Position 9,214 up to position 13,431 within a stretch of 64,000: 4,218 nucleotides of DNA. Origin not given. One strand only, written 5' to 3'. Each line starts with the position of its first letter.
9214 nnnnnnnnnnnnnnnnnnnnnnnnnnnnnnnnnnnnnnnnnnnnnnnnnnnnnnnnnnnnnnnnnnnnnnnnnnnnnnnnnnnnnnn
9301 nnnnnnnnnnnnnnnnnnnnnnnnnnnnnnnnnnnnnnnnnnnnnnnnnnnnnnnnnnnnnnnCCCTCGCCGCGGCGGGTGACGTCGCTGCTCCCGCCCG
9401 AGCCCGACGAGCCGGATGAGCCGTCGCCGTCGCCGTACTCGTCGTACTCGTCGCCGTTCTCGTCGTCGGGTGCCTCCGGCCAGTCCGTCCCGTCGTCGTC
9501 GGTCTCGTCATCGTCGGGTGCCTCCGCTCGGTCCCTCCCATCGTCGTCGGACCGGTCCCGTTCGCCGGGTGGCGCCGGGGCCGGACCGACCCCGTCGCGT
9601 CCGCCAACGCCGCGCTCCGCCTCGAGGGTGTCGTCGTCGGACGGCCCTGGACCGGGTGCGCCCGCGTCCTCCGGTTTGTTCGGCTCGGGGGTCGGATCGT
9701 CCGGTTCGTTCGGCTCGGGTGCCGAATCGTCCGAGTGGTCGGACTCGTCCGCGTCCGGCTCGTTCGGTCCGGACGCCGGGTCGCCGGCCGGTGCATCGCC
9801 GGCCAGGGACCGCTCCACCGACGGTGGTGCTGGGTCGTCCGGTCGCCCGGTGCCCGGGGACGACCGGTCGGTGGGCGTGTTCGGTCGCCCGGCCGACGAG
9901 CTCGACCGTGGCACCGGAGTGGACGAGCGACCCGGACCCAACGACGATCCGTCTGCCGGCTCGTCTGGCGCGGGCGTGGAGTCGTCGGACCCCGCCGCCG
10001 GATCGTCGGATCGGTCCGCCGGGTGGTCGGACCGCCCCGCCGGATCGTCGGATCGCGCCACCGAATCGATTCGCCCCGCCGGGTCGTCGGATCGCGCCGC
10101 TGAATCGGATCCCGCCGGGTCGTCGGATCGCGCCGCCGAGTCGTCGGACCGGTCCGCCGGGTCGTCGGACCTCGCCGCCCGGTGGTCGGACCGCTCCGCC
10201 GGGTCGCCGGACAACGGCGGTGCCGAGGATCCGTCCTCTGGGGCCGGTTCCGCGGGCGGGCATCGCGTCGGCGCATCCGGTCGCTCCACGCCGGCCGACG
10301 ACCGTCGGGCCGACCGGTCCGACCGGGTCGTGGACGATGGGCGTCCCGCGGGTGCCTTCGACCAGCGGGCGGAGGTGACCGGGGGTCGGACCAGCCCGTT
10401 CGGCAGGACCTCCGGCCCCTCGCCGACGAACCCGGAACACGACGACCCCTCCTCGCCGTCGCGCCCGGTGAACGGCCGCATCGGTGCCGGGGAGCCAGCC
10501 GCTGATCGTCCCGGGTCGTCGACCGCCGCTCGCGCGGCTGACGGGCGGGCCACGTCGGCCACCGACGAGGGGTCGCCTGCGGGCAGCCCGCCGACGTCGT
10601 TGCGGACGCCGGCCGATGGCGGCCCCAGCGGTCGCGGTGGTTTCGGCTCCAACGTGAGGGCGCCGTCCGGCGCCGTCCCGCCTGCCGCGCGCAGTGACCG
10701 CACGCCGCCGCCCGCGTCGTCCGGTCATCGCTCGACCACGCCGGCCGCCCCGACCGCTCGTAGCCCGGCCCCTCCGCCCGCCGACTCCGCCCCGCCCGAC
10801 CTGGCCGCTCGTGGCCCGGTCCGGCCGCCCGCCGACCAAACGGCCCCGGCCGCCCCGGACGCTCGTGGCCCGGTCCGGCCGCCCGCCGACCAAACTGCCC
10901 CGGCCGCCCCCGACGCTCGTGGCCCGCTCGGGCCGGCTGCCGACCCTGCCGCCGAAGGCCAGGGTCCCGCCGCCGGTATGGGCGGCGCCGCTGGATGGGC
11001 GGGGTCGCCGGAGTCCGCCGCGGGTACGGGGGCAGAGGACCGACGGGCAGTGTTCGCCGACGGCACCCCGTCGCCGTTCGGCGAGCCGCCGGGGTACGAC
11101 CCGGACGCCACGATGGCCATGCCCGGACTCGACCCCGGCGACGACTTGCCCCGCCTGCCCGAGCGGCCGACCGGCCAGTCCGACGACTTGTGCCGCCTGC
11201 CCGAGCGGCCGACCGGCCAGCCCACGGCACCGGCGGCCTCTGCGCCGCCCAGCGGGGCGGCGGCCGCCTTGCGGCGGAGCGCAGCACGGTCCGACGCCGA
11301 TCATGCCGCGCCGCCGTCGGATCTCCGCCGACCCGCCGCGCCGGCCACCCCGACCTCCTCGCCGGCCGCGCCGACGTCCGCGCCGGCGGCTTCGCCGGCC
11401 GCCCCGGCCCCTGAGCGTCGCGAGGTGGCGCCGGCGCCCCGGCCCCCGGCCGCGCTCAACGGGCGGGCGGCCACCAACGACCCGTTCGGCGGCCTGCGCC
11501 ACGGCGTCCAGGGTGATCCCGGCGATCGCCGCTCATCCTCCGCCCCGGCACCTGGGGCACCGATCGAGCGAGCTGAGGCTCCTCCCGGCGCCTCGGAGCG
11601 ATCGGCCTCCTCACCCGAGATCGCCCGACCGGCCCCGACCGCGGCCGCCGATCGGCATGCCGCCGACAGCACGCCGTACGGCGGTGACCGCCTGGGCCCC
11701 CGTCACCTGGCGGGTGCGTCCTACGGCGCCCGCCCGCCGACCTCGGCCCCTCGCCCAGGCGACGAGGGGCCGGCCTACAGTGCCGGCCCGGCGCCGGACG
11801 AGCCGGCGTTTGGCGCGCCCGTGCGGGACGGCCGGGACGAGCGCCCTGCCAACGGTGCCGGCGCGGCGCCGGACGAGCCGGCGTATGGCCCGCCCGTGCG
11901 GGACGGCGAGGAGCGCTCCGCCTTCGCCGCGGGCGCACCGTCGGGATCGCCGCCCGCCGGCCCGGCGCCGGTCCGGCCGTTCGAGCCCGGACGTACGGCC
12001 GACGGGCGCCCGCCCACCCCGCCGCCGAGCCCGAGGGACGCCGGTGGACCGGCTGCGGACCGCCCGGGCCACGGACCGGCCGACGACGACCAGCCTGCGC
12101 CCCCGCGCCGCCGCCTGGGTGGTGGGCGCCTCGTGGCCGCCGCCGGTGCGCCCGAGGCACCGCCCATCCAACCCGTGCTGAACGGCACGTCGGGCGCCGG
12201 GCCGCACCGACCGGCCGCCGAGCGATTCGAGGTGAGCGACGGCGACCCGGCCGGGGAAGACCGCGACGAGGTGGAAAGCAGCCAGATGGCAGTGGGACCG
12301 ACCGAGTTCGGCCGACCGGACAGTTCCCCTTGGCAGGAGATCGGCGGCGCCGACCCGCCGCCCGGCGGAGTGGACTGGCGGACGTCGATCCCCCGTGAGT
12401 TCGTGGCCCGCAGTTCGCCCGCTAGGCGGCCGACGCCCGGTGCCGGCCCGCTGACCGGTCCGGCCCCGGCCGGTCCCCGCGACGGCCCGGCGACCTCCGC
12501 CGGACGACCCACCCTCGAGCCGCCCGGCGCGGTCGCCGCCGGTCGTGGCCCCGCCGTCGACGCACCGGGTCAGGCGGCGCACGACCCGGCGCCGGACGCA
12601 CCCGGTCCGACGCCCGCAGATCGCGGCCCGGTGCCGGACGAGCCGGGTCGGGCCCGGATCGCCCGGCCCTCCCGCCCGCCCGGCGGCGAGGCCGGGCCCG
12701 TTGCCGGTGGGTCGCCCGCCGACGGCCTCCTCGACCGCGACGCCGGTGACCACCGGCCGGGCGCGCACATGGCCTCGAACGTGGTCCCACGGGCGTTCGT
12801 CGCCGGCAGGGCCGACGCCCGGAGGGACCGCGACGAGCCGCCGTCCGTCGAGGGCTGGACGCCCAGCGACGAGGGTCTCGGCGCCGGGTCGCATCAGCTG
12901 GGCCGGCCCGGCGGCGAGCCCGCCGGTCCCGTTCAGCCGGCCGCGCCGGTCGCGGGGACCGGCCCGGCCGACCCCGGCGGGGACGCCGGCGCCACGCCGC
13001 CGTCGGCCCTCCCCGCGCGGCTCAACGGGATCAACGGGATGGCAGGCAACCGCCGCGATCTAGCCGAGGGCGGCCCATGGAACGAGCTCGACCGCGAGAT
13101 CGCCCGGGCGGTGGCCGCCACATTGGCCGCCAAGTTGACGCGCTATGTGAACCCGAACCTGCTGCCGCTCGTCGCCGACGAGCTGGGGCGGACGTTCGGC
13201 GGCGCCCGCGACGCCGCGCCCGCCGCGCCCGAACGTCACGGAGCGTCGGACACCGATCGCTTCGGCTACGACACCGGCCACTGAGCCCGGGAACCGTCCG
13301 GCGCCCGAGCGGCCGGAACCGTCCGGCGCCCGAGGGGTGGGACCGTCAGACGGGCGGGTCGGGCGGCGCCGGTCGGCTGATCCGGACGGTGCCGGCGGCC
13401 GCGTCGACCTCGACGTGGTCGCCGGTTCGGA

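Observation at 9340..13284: HelD-like helicase ORF runs on for about 1,300 extra codons of low-complexity sequence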

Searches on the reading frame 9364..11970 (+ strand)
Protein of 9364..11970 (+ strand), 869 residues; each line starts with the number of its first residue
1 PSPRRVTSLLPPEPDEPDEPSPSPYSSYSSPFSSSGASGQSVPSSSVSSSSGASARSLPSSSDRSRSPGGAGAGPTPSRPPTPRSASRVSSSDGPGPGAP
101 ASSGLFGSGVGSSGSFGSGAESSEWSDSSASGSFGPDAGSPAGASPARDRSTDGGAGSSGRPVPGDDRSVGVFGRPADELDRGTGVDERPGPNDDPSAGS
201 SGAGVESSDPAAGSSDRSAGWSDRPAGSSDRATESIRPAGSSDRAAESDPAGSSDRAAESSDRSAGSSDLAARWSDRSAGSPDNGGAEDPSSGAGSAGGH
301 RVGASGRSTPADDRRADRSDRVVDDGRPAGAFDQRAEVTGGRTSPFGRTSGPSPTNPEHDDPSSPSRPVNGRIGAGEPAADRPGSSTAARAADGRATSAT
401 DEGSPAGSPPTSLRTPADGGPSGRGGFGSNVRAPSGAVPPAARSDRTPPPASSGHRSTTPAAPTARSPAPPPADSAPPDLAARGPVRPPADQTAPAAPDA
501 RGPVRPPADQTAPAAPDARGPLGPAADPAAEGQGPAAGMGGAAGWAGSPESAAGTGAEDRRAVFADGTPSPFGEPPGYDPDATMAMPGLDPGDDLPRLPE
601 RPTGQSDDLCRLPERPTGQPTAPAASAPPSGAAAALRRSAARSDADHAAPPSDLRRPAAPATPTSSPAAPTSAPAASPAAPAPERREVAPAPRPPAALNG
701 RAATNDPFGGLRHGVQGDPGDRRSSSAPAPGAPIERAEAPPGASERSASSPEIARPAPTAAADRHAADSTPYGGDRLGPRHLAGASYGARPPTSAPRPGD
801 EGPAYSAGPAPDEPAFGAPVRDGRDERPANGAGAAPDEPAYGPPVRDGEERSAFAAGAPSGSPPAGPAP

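Call 73: find_related_loci(query=window:9364-11970:+, collection=metagenome_contigs, flank=4000)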
Query window:9364-11970:+ (869 aa) in metagenome_contigs; peptide patterns used: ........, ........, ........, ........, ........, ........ (x = any residue, [..] = any of these).
599 stretches matched a pattern, but none encodes a relative of the query by tblastn (E <= 1e-3).

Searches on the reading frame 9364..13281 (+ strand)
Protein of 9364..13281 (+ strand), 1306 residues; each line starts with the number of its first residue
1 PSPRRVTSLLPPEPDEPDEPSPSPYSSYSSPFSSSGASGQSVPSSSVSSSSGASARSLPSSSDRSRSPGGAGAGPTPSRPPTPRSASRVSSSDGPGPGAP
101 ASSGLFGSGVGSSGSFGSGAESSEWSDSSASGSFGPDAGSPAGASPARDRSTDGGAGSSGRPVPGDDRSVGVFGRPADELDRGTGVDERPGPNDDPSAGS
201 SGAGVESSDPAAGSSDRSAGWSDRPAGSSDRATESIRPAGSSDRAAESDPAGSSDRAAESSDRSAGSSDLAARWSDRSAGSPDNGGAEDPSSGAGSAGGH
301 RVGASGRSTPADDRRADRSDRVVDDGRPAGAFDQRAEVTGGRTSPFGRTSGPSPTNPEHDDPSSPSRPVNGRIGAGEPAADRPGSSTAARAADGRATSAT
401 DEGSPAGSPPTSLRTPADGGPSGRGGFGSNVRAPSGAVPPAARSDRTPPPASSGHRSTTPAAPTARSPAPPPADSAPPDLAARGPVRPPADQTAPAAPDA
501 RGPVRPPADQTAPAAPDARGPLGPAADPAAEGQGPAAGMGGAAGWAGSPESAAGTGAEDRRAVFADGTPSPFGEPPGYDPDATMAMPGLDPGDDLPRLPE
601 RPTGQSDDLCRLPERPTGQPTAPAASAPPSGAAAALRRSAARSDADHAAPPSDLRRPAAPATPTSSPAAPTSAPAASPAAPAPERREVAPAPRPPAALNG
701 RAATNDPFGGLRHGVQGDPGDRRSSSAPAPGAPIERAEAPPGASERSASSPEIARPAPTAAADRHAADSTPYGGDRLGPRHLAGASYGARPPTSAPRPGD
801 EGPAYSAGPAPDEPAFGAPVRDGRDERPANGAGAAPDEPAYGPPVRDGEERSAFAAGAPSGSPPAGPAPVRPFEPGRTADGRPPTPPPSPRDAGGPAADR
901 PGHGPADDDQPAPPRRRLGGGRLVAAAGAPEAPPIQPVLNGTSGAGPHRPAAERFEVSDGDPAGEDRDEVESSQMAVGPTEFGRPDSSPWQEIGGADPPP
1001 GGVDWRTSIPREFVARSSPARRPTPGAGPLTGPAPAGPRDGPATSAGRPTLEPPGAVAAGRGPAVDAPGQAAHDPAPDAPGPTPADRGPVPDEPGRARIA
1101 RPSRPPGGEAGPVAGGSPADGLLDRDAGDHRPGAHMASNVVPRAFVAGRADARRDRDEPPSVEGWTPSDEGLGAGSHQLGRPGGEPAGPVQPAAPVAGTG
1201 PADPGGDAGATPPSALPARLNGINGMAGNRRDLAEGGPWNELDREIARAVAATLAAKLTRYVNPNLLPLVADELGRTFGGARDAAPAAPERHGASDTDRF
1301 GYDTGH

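Call 6: search_protein_families(library=pfam, proteins=[window:9364-13281:+], max_evalue=0.01)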
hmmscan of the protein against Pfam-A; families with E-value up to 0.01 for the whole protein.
window:9364-13281:+ (1306 aa): 0 families

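Call 7: search_protein_families(library=ncbifam, proteins=[window:9364-13281:+], max_evalue=0.01)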
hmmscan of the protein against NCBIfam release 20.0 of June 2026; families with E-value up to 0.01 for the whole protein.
window:9364-13281:+ (1306 aa): 0 families

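Call 72: predict_structure(alignment_id=A3)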
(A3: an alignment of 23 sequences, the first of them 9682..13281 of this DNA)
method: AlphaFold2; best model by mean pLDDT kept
length: 1200 residues; sequences in the alignment: 23
mean_pLDDT: 42.8   pTM: 0.38
mean pLDDT of the five models: 42.8, 40.2, 36.5, 35.4, 35.0
residues with pLDDT >= 90: 34; 70-90: 12; 50-70: 109; < 50: 1045
segments of 3 or more residues with pLDDT < 50: 1-29, 31-85, 87-89, 91-103, 105-180, 182-364, 367-371, 373-388, 396-400, 402-409, 411-421, 423-426, 430-471, 475-493, 498-506, 508-514, 516-521, 524-547, 554-573, 590-632, 635-702, 704-737, 739-756, 758-760, 764-775, 784-789, 791-805, 810-823, 829-840, 843-855, 860-891, 894-896, 910-931, 937-956, 958-968, 975-983, 985-998, 1001-1075, 1077-1079, 1084-1088, 1090-1105, 1107-1123, 1179-1182, 1184-1195, 1198-1200
pLDDT, mean of each block of 10 residues (from residue 1): 39 37 40 42 36 35 36 40 45 36 39 35 35 37 35 36 33 37 41 37 33 36 33 41 36 36 39 38 36 37 35 36 36 38 34 37 44 40 39 46 41 39 47 45 39 41 44 48 46 43 41 43 42 35 45 45 44 50 50 40 41 37 43 44 43 36 36 39 38 43 40 41 42 41 40 40 45 49 49 46 49 41 46 38 40 42 37 36 38 52 60 42 44 46 40 42 45 46 45 43 42 37 40 41 37 38 40 44 44 42 36 40 52 85 94 96 93 67 45 43
secondary structure, 60 per line:
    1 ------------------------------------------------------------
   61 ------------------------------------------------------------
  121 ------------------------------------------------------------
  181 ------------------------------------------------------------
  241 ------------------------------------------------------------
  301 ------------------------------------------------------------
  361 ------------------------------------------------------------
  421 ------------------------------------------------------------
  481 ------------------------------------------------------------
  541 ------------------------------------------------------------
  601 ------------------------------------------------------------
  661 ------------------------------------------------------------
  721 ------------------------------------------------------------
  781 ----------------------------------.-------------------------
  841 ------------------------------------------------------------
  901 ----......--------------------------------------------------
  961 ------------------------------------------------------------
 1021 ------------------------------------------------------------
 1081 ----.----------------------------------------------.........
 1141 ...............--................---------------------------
elements in order (helices of 4 or more, strands of 3 or more residues): H905-910 H1132-1155 H1158-1173
